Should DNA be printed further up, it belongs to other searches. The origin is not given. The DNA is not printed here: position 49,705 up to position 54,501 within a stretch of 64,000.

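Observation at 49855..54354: Stand-alone about 1500-aa GHKL-ATPase / SF2-helicase fusion protein: candidate undescribed single-gene defence or genome-maintenance factor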

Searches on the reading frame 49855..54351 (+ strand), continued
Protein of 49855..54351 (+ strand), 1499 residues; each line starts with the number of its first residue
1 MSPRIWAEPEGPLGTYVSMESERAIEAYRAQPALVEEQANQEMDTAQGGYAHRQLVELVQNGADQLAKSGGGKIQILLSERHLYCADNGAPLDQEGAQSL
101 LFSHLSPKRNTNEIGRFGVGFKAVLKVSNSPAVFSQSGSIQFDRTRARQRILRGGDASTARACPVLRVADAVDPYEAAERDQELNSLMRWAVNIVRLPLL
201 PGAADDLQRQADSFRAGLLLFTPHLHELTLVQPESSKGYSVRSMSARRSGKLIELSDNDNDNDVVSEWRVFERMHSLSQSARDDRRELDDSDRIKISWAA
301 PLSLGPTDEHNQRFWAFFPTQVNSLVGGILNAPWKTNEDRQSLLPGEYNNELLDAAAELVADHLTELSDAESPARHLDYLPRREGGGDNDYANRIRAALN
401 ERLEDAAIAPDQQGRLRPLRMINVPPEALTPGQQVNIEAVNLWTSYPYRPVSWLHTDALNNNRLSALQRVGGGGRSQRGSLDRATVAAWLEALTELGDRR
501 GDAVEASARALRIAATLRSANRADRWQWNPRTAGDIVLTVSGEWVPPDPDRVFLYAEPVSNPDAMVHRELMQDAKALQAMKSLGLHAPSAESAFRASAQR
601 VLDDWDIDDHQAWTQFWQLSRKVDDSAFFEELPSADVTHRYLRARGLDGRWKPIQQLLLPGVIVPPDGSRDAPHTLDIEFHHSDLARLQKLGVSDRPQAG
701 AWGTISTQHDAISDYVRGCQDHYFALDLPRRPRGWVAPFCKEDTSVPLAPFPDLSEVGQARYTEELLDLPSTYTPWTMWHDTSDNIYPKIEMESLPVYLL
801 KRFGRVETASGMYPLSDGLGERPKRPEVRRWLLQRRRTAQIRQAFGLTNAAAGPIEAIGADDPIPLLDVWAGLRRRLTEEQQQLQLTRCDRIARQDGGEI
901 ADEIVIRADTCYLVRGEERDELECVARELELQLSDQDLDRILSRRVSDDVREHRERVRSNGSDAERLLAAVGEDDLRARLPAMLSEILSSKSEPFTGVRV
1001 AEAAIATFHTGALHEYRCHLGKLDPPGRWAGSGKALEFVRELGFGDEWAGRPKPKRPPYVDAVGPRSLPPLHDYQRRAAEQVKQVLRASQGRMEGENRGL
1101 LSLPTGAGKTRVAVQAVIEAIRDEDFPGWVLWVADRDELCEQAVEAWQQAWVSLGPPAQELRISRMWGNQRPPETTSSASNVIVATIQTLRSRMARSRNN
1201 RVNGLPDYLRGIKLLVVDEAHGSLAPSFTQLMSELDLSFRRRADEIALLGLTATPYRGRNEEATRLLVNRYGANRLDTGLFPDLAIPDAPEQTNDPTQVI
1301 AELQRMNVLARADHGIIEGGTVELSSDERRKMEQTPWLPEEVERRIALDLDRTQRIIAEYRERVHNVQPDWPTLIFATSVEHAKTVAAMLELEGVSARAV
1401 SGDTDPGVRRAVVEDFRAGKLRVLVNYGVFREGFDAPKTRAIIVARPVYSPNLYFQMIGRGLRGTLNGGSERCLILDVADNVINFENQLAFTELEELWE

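Call 15: find_related_loci(query=A1, collection=genome_contigs, flank=10000)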
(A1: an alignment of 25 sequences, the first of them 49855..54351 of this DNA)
Query A1 (1499 aa) in genome_contigs; peptide patterns used: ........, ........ (x = any residue, [..] = any of these).
403 stretches matched a pattern; 326 encode a relative of the query (tblastn E <= 1e-3); the best 80 are kept; 80 distinct loci.
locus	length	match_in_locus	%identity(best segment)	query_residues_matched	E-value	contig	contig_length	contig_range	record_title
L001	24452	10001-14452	53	1-1498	0e+0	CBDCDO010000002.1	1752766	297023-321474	MAG: Dehalococcoidia bacterium isolate 8a6c8105-bb6e-4bad-94d5-fb500f7a6651 genome assembly, contig: contig_2, whole gen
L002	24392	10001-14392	53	1-1499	0e+0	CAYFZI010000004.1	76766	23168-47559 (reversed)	MAG TPA_asm: uncultured Dehalococcoidia bacterium isolate ERP110561_co1_17 genome assembly, contig: NODE_190_length_7676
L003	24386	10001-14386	51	6-1498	0e+0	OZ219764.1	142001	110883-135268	MAG: Dehalococcoidia bacterium isolate 2efd49d1-a845-418d-b650-c606456da4a2 genome assembly, chromosome: 1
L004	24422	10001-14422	53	6-1498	0e+0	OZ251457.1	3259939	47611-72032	MAG: Dehalococcoidia bacterium isolate 625aef2d-bb65-4528-802e-f9b0f5c04a3f genome assembly, chromosome: 1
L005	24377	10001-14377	52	6-1498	0e+0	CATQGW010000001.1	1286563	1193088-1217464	MAG: uncultured Dehalococcoidia bacterium isolate 6a0e96f9-4ae1-4976-a57e-aaa65d381751 genome assembly, contig: contig_1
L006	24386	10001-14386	51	6-1498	0e+0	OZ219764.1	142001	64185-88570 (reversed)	MAG: Dehalococcoidia bacterium isolate 2efd49d1-a845-418d-b650-c606456da4a2 genome assembly, chromosome: 1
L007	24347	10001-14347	51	6-1498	0e+0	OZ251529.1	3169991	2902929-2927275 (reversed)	MAG: Dehalococcoidia bacterium isolate 64543fda-5a3a-48f4-bbbd-4b73dd240877 genome assembly, chromosome: 1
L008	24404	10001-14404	50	6-1498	0e+0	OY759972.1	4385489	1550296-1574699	MAG: Chloroflexota bacterium isolate 55c93f92-7b64-48b2-973a-1fcfb2e6d712 genome assembly, chromosome: 1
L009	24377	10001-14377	48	5-1498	0e+0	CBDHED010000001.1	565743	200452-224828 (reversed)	MAG: Dehalococcoidia bacterium isolate a564f895-d268-4ede-b5bb-8ec45e4dc2fc genome assembly, contig: contig_1, whole gen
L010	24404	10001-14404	48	6-1498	0e+0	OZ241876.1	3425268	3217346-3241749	MAG: Dehalococcoidia bacterium isolate b1470796-69ac-4aa0-b6e4-18e19c42e4b2 genome assembly, chromosome: 1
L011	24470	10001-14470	48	6-1499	0e+0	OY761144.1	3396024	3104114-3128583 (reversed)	MAG: Dehalococcoidia bacterium isolate d500c233-76a3-46e4-a508-06ea1f82037c genome assembly, chromosome: 1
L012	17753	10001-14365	48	6-1498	0e+0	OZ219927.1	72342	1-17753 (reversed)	MAG: Dehalococcoidia bacterium isolate d5105c1e-37dd-4811-a55b-ed3c3c49e222 genome assembly, chromosome: 1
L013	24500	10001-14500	48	6-1498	0e+0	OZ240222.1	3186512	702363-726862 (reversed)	MAG: Dehalococcoidia bacterium isolate bda7ac21-848d-445c-aae4-c7980c7e0923 genome assembly, chromosome: 1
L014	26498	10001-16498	47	6-1498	0e+0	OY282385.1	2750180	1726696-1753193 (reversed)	MAG: uncultured Dehalococcoidia bacterium genome assembly, chromosome: 1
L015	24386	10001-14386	47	6-1499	0e+0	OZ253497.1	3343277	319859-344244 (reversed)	MAG: Dehalococcoidia bacterium isolate 26888d32-e7c5-4b4d-ad7e-377fcaf888ab genome assembly, chromosome: 1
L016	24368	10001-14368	48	6-1498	0e+0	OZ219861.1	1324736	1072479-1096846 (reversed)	MAG: Dehalococcoidia bacterium isolate 64608d2e-b53d-4acf-b835-26db22483995 genome assembly, chromosome: 3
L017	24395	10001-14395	47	6-1499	0e+0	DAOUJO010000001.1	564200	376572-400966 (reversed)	MAG TPA_asm: Dehalococcoidia bacterium isolate S34_268 k113_602608, whole genome shotgun sequence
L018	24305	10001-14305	48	6-1498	0e+0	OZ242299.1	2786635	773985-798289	MAG: Dehalococcoidia bacterium isolate bf0c3db4-aa9a-4590-80fe-59eb253c834e genome assembly, chromosome: 1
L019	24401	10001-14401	48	2-1498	0e+0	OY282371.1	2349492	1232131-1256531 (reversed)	MAG: uncultured Dehalococcoidia bacterium genome assembly, chromosome: 1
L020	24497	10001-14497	46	6-1498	0e+0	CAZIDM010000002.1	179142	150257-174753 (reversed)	MAG TPA_asm: uncultured Dehalococcoidia bacterium isolate SRP109090_co1_248 genome assembly, contig: NODE_51_length_1791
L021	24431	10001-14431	48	6-1498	0e+0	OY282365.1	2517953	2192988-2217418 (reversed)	MAG: uncultured Dehalococcoidia bacterium isolate fd47c038-abb2-4c05-9cdb-6b11942eec52 genome assembly, chromosome: 1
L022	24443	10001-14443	47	5-1499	0e+0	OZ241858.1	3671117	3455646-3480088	MAG: Candidatus Spongiisocius sp. isolate 36f18321-4a0d-4371-a96b-0c675878e5b3 genome assembly, chromosome: 1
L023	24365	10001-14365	48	6-1499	0e+0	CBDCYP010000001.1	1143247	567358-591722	MAG: Dehalococcoidia bacterium isolate 06e8d7b6-4dd8-4511-a8b9-2df4b96a342a genome assembly, contig: contig_1, whole gen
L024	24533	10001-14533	46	6-1498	0e+0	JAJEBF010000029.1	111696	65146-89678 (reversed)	MAG: Caldilineaceae bacterium isolate jk18x8bins.28 k141_558652, whole genome shotgun sequence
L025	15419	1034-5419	48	6-1498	0e+0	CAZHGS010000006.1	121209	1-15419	MAG TPA_asm: uncultured Gemmatimonadaceae bacterium isolate SRP109090_co1_260 genome assembly, contig: NODE_121_length_1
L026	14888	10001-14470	46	6-1498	0e+0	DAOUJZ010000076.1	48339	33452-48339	MAG TPA_asm: Dehalococcoidia bacterium isolate S34_284 k113_141270, whole genome shotgun sequence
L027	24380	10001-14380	47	6-1499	0e+0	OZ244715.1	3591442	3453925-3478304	MAG: Dehalococcoidia bacterium isolate 2a03d168-6b0a-4ce5-99cd-548ba5eaeb18 genome assembly, chromosome: 1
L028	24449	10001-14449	47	6-1498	0e+0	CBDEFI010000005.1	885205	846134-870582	MAG: Acidimicrobiales bacterium isolate 2e4b594b-7fba-4ce7-b97d-329b2cb5198a genome assembly, contig: contig_5, whole ge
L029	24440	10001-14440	45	6-1499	0e+0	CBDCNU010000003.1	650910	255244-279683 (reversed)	MAG: Opitutales bacterium isolate 42708a05-d3cc-445b-9663-4ac609fa1cf6 genome assembly, contig: contig_3, whole genome s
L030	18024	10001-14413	46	6-1499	0e+0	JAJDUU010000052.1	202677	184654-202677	MAG: Chloroflexota bacterium isolate jk18x1bzbins.9 k141_836102, whole genome shotgun sequence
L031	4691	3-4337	47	40-1499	0e+0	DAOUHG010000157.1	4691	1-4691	MAG TPA_asm: Dehalococcoidia bacterium isolate S1_7 k129_1433740, whole genome shotgun sequence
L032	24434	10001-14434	45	6-1498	0e+0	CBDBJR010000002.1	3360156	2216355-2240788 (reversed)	MAG: Candidatus Poriferihabitaceae bacterium isolate ddc5a202-60fb-4026-963d-34f754f030b5 genome assembly, contig: conti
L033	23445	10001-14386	46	6-1498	0e+0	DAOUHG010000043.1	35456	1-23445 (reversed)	MAG TPA_asm: Dehalococcoidia bacterium isolate S1_7 k129_1978940, whole genome shotgun sequence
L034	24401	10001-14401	48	6-1499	0e+0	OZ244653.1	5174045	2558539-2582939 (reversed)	MAG: bacterium isolate 39c32cc5-dc70-4d00-b26d-4165b0e321b9 genome assembly, chromosome: 1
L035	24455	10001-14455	47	6-1499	0e+0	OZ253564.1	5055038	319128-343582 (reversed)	MAG: Candidatus Spongiisociaceae bacterium isolate 3199cb9c-bc02-48ac-8040-05c45f89f65c genome assembly, chromosome: 1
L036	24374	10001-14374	47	5-1498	0e+0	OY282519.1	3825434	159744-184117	MAG: uncultured Pseudomonadales bacterium genome assembly, chromosome: 1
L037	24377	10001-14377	47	5-1498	0e+0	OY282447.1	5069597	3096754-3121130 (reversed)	MAG: uncultured Pseudomonadales bacterium genome assembly, chromosome: 1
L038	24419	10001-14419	46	6-1498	0e+0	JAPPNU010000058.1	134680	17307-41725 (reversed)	MAG: Gemmatimonadota bacterium isolate RHO3_bin_7 NODE_295_length_134680_cov_39.950930, whole genome shotgun sequence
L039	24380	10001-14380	47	6-1498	0e+0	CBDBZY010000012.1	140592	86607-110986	MAG: bacterium isolate 9be6d20c-2acc-4803-ae17-f4ce1a23f777 genome assembly, contig: contig_12, whole genome shotgun seq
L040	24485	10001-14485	46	6-1499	0e+0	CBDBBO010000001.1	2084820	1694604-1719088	MAG: Dehalococcoidia bacterium isolate 1b2ae8b5-6dc1-4ab8-aaf0-c904fb0211c2 genome assembly, contig: contig_1, whole gen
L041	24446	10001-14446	46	5-1498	0e+0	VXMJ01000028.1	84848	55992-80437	MAG: Caldilineaceae bacterium SB0661_bin_34 NODE_353_length_84848_cov_65.842652, whole genome shotgun sequence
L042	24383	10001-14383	46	6-1499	0e+0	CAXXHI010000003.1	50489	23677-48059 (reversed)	MAG: bacterium isolate 70215dce-3925-452b-89ef-f300e4ed0d2f genome assembly, contig: contig_3, whole genome shotgun sequ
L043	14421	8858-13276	45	6-1498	0e+0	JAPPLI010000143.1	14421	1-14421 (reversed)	MAG: Gammaproteobacteria bacterium isolate RHO3_bin_19 NODE_5916_length_14421_cov_59.273980, whole genome shotgun sequen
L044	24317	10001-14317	47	13-1498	0e+0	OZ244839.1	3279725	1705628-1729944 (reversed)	MAG: Alphaproteobacteria bacterium isolate 6fc921c6-fbc8-4da4-8046-d56663dc60e1 genome assembly, chromosome: 1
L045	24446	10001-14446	46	6-1498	0e+0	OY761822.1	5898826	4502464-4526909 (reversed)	MAG: Gammaproteobacteria bacterium isolate 26270776-605d-492c-ad89-c005c466fdfd genome assembly, chromosome: 1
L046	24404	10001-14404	45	6-1498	0e+0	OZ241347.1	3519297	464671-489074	MAG: Gammaproteobacteria bacterium isolate 902cf1fa-e630-4afc-8fc8-97bfb37d8fab genome assembly, chromosome: 1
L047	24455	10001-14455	46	6-1498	0e+0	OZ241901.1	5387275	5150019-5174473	MAG: Gammaproteobacteria bacterium isolate 65898e9d-28f9-48af-9959-824c109e8cbf genome assembly, chromosome: 1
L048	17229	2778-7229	46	6-1498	0e+0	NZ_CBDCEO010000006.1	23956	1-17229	MAG: Candidatus Poriferisodalis sp. isolate aea9684f-d56c-4337-aaed-9a8a14d8382b contig_6, whole genome shotgun sequence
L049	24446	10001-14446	46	6-1498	0e+0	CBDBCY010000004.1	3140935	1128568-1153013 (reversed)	MAG: Acidimicrobiia bacterium isolate 5869b7e0-be7e-4f88-8776-9a9c90231507 genome assembly, contig: contig_4, whole geno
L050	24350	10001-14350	46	6-1498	0e+0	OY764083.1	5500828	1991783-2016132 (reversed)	MAG: Acidobacteriota bacterium isolate 715e7d27-e149-44c2-9d7f-aa5f8d263fc4 genome assembly, chromosome: 1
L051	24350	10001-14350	46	6-1498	0e+0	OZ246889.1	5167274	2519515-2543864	MAG: Acidobacteriota bacterium isolate ff652510-edf4-4ec4-9be5-423faa167112 genome assembly, chromosome: 1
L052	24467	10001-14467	46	6-1498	0e+0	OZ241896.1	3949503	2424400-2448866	MAG: Vicinamibacterales bacterium isolate 33c84dbd-3a66-4f2e-aaf6-8813f582eb9b genome assembly, chromosome: 1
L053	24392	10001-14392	45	6-1498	0e+0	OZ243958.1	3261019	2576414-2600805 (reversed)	MAG: Alphaproteobacteria bacterium isolate 2e7a10f6-f36c-43d1-a3df-2601a6acf5df genome assembly, chromosome: 1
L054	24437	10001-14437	45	6-1498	0e+0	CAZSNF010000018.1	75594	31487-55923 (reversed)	MAG TPA_asm: uncultured Rhodothermales bacterium isolate SRP109090_co2_31 genome assembly, contig: NODE_370_length_75594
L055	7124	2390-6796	45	6-1498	0e+0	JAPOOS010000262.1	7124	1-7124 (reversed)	MAG: Rhodobacteraceae bacterium isolate APA_bin_40 c_000000088377, whole genome shotgun sequence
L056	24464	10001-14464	46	6-1498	0e+0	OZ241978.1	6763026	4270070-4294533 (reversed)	MAG: Vicinamibacterales bacterium isolate 51a24197-77cf-4160-b0f1-11ac4e34766b genome assembly, chromosome: 1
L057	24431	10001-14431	45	6-1498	0e+0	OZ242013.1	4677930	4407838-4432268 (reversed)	MAG: Dehalococcoidia bacterium isolate 46172bb6-85ce-4bfa-83e6-a227f3f22208 genome assembly, chromosome: 1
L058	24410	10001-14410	46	6-1498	0e+0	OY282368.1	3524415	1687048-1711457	MAG: uncultured Alphaproteobacteria bacterium isolate 22a88078-2868-43f5-a089-7a94dbfbad86 genome assembly, chromosome:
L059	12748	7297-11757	44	6-1498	0e+0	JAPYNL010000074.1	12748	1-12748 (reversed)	MAG: Arenicellales bacterium isolate r_caze12_13 Seq74, whole genome shotgun sequence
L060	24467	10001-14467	46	6-1498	0e+0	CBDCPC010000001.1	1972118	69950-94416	MAG: Acidimicrobiales bacterium isolate 643f2b38-666c-4a97-807c-f766906f6415 genome assembly, contig: contig_1, whole ge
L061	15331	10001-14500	46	6-1498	0e+0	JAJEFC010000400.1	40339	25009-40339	MAG: Vicinamibacteria bacterium isolate p16x34bins.66 k141_726989, whole genome shotgun sequence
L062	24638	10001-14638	45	6-1498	0e+0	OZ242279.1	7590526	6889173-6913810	MAG: Vicinamibacterales bacterium isolate 66b38f76-d135-4acf-a464-9a41f6704b04 genome assembly, chromosome: 1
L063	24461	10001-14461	44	6-1498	0e+0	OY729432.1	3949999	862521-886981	MAG: Candidatus Binatia bacterium isolate b65fbbe8-1638-4b94-9072-1473f084fbf4 genome assembly, chromosome: 1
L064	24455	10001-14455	47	6-1499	0e+0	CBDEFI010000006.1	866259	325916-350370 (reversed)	MAG: Acidimicrobiales bacterium isolate 2e4b594b-7fba-4ce7-b97d-329b2cb5198a genome assembly, contig: contig_6, whole ge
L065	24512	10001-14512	44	6-1499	0e+0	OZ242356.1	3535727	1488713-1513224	MAG: Acidimicrobiales bacterium isolate 1ff3c0e0-a0fb-4382-b91d-522820076fd5 genome assembly, chromosome: 1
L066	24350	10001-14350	45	6-1498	0e+0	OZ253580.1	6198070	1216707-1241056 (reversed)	MAG: Acidobacteriota bacterium isolate 47452053-f15d-47d9-810f-b45a5afbde1b genome assembly, chromosome: 1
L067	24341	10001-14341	45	6-1498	0e+0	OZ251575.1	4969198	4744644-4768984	MAG: Spirochaetia bacterium isolate 617b14b6-7821-4a15-9039-de9782a91b86 genome assembly, chromosome: 1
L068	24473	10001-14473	45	6-1498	0e+0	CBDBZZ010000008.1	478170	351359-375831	MAG: Bryobacterales bacterium isolate 74d63353-912c-4bc9-bbc2-a65f7fa8b3d4 genome assembly, contig: contig_8, whole geno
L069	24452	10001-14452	45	6-1498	0e+0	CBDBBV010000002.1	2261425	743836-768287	MAG: Candidatus Poriferihabitaceae bacterium isolate 5b072e45-acb3-4fca-92ff-a6e516b598c6 genome assembly, contig: conti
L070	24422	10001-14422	45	6-1498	0e+0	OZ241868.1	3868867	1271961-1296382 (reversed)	MAG: Alphaproteobacteria bacterium isolate b4ae9bc1-5738-42e5-b173-7ca6ead8d003 genome assembly, chromosome: 1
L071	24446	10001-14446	46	6-1499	0e+0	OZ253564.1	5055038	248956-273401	MAG: Candidatus Spongiisociaceae bacterium isolate 3199cb9c-bc02-48ac-8040-05c45f89f65c genome assembly, chromosome: 1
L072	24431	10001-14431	44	5-1498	0e+0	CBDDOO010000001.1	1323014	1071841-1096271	MAG: Arenicellales bacterium isolate a29debac-1c8f-4757-9535-86e5a3768f11 genome assembly, contig: contig_1, whole genom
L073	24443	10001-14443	45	6-1498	0e+0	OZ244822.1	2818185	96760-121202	MAG: Candidatus Aldehydirespirator sp. isolate 35bfcaf5-8220-4494-8a82-73b50c7a5dd2 genome assembly, chromosome: 1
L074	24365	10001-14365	45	6-1498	0e+0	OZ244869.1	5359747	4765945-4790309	MAG: uncultured Candidatus Binatia bacterium isolate 4a3a7036-e571-4a1a-a60d-b403d30aaf4e genome assembly, chromosome: 1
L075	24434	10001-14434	44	5-1498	0e+0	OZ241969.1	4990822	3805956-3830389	MAG: Candidatus Poriferihabitaceae bacterium isolate d30718d0-db98-4e6b-9c52-98a42f8724a6 genome assembly, chromosome: 1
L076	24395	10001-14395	44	6-1498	0e+0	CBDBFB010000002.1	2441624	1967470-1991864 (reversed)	MAG: uncultured Candidatus Binatia bacterium isolate 1f458a18-970d-4e2d-a946-a0f588cd1ee1 genome assembly, contig: conti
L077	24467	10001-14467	43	6-1499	0e+0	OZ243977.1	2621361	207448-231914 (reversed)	MAG: Dehalococcoidia bacterium isolate 7f9773e7-94d2-4cdc-9af9-5f80bc638774 genome assembly, chromosome: 1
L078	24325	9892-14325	44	6-1498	0e+0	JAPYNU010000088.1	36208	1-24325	MAG: Candidatus Aldehydirespirator catecholifindens isolate m_calh10 Seq88, whole genome shotgun sequence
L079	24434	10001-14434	44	6-1498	0e+0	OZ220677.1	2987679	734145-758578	MAG: Arenicellales bacterium isolate e4234053-763e-428e-8938-38a587063467 genome assembly, chromosome: 1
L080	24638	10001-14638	45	6-1498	0e+0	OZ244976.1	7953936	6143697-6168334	MAG: Vicinamibacterales bacterium isolate 759df215-7f35-4b58-97f0-56a84cd7420d genome assembly, chromosome: 2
